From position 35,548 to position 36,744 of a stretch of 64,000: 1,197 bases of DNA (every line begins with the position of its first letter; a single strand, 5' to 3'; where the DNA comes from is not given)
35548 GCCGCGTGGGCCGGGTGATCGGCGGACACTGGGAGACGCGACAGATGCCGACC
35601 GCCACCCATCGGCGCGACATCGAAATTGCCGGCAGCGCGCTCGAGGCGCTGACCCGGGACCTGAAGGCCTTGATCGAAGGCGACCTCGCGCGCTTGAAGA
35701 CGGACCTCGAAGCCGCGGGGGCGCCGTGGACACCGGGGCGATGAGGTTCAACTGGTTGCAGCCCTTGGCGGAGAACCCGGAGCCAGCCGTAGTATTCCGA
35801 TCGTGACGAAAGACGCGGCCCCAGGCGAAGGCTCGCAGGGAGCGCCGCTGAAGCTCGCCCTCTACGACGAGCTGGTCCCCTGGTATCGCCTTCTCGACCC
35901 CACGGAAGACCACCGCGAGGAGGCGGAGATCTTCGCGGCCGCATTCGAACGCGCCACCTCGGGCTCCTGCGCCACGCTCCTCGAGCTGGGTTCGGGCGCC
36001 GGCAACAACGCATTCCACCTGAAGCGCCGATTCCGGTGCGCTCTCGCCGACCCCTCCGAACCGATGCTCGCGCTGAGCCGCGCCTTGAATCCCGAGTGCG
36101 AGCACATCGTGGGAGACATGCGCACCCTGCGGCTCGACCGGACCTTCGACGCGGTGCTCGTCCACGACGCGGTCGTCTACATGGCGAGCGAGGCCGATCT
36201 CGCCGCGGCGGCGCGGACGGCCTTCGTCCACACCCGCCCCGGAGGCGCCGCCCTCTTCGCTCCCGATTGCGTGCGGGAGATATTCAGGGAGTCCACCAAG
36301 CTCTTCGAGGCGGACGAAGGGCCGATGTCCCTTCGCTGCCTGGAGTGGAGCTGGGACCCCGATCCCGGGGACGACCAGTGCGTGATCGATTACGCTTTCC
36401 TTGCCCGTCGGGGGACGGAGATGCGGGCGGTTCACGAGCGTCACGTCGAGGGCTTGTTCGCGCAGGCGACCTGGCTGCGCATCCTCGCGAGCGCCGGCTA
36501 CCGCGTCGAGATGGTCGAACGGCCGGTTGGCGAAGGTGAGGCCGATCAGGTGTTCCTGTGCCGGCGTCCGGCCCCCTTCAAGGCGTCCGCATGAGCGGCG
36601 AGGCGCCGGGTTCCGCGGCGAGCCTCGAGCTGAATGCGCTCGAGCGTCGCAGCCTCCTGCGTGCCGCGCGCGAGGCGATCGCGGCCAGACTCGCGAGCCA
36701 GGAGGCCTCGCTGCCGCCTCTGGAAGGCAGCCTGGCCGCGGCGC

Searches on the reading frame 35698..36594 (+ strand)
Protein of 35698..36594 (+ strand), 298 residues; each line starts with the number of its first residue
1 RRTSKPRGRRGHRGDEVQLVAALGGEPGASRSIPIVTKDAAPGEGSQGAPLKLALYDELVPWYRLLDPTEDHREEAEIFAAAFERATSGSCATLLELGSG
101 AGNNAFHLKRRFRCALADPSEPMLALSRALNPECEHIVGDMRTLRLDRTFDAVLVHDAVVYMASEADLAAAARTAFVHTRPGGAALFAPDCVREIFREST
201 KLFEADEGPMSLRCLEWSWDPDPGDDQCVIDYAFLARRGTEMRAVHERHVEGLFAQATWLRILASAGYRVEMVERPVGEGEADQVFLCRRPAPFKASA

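Call 34: search_protein_families(library=pfam, proteins=[window:35698-36594:+], max_evalue=0.00001)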
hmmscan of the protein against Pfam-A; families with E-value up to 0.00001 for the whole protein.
window:35698-36594:+ (298 aa): 3 families
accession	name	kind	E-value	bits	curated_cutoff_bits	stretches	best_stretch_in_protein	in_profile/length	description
PF13649.12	Methyltransf_25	-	1.3e-11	45.5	27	1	95-183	2-97/97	Methyltransferase domain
PF08241.18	Methyltransf_11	-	1.5e-09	38.8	21.2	1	95-187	1-95/95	Methyltransferase domain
PF08242.18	Methyltransf_12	-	4.1e-06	27.9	30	1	95-183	1-96/98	Methyltransferase domain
